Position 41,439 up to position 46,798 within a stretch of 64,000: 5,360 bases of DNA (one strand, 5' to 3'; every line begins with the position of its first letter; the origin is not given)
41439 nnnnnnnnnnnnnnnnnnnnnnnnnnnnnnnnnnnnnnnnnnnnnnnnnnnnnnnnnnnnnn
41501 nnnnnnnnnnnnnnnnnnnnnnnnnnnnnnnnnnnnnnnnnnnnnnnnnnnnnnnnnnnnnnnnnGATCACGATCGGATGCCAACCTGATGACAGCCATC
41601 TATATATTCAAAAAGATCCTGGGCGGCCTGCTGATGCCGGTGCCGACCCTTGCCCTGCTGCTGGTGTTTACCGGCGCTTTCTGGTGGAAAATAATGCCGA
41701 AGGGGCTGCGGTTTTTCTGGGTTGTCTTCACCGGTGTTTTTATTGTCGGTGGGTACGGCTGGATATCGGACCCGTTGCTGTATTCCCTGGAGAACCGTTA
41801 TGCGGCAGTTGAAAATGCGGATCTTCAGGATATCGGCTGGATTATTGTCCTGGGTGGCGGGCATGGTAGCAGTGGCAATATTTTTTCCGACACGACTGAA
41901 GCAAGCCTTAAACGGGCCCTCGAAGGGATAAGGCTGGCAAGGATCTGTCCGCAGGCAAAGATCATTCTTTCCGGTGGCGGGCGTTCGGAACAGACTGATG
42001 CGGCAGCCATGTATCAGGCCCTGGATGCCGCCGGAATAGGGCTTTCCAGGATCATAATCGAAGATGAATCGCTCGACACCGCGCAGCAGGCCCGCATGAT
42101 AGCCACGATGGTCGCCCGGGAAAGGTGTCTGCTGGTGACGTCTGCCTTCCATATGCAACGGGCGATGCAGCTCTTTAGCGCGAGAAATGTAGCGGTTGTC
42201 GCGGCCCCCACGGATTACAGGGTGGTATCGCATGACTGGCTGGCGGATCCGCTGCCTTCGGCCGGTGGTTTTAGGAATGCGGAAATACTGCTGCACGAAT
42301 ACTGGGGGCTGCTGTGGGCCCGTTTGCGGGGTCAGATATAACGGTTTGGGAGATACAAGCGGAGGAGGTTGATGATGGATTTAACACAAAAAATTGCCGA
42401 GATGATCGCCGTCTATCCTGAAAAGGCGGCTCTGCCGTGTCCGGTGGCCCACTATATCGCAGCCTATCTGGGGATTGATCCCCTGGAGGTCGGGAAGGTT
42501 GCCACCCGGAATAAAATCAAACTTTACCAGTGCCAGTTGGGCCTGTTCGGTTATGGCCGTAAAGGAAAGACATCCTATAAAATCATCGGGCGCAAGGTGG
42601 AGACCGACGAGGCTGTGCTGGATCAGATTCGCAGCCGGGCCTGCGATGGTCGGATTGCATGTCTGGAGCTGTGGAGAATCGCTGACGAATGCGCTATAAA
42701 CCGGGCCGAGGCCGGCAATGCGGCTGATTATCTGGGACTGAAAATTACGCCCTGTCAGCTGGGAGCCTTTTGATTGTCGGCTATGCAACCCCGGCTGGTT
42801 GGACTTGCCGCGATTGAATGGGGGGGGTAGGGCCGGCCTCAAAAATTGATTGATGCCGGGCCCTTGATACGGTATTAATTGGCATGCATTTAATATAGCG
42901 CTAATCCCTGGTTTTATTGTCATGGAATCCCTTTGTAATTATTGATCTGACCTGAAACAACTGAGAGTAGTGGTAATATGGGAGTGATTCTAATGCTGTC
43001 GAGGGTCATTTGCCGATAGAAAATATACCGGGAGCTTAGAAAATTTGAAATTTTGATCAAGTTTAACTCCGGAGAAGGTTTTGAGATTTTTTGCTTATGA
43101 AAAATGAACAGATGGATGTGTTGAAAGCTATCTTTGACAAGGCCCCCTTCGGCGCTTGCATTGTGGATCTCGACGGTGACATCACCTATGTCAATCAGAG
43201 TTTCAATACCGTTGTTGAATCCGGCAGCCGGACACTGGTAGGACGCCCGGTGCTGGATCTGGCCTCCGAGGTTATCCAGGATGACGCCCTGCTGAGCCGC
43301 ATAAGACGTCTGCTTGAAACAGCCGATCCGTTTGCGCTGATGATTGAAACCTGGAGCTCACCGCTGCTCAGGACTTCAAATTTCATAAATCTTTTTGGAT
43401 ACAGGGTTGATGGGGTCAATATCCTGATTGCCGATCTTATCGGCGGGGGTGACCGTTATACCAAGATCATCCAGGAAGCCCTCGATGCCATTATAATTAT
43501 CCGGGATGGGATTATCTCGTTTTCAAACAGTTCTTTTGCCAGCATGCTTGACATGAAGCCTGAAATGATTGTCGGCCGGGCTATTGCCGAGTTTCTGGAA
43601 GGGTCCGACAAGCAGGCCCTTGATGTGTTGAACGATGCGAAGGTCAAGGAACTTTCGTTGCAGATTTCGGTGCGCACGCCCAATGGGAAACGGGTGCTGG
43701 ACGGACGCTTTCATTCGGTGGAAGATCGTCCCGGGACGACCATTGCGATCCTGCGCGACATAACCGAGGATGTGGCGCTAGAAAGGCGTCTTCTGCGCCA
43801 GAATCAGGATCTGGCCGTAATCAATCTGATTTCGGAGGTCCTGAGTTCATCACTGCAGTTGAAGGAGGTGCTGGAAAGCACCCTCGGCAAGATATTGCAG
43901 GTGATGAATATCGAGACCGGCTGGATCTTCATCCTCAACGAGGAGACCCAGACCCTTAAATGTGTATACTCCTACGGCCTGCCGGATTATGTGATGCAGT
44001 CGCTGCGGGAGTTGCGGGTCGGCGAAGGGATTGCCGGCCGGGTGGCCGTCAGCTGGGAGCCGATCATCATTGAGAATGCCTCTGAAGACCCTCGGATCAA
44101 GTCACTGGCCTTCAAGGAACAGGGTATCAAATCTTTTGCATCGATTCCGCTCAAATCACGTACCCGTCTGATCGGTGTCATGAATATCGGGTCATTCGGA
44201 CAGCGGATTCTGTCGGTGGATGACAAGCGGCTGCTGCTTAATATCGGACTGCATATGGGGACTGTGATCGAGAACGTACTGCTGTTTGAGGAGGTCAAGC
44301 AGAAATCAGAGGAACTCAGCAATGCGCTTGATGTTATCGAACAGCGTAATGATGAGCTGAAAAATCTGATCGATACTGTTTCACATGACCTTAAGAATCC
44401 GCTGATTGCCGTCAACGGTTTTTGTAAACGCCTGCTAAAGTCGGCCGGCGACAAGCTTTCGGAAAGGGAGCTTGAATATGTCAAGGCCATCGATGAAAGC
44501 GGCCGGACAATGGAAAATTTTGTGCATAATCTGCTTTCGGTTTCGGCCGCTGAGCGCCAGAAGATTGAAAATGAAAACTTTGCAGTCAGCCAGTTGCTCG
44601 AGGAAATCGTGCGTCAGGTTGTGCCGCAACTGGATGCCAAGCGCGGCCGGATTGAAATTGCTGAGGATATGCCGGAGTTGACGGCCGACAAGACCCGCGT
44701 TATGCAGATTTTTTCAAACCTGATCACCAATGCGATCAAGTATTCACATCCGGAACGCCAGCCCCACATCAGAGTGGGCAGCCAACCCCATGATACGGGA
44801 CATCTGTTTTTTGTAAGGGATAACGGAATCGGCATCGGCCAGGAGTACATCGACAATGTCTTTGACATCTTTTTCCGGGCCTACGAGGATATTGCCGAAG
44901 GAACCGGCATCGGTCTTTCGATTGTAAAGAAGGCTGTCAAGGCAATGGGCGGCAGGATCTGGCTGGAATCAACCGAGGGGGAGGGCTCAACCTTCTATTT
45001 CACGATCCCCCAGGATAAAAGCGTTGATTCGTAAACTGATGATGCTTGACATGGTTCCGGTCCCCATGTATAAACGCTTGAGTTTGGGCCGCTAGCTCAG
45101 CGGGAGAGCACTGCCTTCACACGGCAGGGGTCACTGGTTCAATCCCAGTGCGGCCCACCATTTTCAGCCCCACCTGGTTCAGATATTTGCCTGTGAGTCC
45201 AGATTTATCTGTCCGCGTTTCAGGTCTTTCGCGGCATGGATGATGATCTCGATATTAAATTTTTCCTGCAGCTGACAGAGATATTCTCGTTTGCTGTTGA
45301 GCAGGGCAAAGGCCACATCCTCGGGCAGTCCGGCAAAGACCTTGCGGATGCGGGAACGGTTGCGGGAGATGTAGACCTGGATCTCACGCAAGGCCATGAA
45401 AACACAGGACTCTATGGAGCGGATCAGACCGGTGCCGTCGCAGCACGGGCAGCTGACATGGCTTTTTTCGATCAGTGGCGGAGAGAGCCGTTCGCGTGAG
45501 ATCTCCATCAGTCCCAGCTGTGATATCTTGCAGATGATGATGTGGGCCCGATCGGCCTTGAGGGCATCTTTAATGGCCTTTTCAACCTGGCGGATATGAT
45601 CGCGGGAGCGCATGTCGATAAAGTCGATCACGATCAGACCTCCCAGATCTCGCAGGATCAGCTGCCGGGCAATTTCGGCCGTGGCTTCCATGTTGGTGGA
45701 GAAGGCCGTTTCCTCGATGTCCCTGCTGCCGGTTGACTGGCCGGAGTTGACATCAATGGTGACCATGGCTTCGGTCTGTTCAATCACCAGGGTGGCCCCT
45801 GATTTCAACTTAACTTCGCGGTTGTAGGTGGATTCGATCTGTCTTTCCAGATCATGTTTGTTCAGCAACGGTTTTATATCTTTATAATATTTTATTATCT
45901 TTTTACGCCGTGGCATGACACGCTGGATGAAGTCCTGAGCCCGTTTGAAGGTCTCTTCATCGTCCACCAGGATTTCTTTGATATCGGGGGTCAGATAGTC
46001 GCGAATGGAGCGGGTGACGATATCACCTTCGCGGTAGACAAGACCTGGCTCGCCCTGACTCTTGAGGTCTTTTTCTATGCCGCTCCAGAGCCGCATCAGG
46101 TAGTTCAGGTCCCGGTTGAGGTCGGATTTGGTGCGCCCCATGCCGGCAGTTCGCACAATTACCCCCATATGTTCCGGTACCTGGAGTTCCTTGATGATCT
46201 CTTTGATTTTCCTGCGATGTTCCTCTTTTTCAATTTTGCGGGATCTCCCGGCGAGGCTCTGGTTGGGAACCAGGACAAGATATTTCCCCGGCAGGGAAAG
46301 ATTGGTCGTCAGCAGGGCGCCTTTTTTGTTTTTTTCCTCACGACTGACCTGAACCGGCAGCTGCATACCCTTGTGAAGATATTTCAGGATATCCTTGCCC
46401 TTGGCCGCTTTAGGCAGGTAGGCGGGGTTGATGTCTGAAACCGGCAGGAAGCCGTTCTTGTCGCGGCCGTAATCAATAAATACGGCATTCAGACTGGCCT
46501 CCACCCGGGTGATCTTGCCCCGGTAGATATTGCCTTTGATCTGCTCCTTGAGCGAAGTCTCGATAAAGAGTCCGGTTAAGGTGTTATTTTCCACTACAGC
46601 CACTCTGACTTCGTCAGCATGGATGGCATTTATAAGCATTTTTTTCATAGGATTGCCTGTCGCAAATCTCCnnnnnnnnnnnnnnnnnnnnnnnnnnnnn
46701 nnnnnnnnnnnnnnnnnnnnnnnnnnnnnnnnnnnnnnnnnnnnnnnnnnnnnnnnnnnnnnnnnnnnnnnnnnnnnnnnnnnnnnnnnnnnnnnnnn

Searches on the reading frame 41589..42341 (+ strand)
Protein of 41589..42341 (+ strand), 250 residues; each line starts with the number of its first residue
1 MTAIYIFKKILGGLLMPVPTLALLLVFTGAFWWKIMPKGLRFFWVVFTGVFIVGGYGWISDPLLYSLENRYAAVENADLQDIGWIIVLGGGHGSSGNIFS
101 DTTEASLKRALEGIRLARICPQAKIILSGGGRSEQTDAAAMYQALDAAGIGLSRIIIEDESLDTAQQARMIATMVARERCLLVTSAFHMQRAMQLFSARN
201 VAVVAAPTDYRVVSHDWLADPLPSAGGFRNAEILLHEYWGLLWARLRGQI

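Call 34: search_protein_families(library=pfam, proteins=[window:41589-42341:+])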
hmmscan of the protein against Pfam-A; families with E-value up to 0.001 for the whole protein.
window:41589-42341:+ (250 aa): 1 family
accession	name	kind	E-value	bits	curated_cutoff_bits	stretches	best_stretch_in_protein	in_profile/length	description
PF02698.23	DUF218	-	3.7e-28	98.5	27.6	1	84-240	2-133/133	DUF218 domain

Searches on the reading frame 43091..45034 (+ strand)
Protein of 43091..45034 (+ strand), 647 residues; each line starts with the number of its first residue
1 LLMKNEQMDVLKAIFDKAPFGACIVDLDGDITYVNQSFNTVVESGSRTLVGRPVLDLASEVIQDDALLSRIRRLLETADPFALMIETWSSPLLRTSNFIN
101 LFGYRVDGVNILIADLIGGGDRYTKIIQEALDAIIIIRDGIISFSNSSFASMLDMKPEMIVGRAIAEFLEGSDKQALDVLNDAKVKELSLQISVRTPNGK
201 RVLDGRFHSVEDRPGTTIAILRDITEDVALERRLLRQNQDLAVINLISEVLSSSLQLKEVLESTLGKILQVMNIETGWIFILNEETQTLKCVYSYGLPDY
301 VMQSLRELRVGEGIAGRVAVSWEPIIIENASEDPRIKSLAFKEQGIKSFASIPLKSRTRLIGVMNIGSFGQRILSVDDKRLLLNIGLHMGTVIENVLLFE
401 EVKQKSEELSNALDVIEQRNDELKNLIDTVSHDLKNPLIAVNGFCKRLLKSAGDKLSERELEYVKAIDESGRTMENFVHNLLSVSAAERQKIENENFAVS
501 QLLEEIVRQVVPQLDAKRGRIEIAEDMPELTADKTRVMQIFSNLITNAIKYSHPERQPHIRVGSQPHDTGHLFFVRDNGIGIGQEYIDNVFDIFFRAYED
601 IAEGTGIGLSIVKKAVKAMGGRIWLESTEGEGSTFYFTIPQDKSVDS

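Call 34: search_protein_families(library=pfam, proteins=[window:43091-45034:+])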
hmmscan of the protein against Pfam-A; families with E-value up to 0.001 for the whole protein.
window:43091-45034:+ (647 aa): 10 families
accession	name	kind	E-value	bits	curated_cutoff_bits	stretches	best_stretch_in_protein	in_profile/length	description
PF02518.31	HATPase_c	-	2.3e-27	96.1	26.4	1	533-642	2-110/111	Histidine kinase-, DNA gyrase B-, and HSP90-like ATPase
PF13185.12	GAF_2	-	1.3e-18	67.9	28.6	1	256-394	3-136/136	GAF domain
PF00989.32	PAS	-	2.9e-15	56.7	22.6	2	12-78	4-69/113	PAS fold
PF13426.13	PAS_9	-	1.5e-12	48.2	27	1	132-226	2-103/103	PAS domain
PF08448.16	PAS_4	-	2.8e-12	47.3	23.1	1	15-86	1-71/110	PAS fold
PF00512.31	HisKA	-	1.2e-10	41.7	26.9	1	424-488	3-64/66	His Kinase A (phospho-acceptor) domain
PF01590.32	GAF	-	1.2e-09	39.2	22.4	1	257-388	2-128/133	GAF domain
PF13492.12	GAF_3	-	7.4e-09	36.5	27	1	257-395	2-129/129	GAF domain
PF13188.13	PAS_8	-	1.5e-08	34.7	21.8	1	11-43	3-35/65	PAS domain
PF24820.1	Diguanyl_cycl_sensor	-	0.00084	19.7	28.1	0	127-180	2-56/109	Diguanylate cyclase-like sensor domain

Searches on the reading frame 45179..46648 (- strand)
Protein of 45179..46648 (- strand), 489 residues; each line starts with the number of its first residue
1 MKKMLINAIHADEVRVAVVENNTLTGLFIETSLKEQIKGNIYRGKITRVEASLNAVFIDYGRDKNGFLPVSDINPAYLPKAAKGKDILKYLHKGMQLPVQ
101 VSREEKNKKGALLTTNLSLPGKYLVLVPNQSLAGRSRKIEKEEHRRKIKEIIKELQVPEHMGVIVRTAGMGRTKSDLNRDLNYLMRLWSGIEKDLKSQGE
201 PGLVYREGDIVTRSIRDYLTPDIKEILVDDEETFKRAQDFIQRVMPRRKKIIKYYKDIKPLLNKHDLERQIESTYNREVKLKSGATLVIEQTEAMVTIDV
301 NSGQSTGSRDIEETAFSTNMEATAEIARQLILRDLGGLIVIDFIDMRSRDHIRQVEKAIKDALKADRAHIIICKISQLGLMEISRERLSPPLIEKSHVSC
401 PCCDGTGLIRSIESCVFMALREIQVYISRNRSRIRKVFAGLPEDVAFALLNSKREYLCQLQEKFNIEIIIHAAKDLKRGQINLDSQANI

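Call 34: search_protein_families(library=pfam, proteins=[window:45179-46648:-])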
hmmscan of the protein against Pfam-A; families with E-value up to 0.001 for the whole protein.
window:45179-46648:- (489 aa): 3 families
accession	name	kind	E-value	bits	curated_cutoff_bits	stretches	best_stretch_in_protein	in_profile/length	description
PF10150.14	RNase_E_G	-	1.1e-98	330.4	25.5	1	118-387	1-269/270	Ribonuclease E/G family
PF20833.2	RNase_E_G_Thio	-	8.6e-17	61.5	26.8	1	400-483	2-83/86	RNase E/G, Thioredoxin-like domain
PF00575.29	S1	-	1.2e-06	29.2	22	1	36-114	2-72/74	S1 RNA binding domain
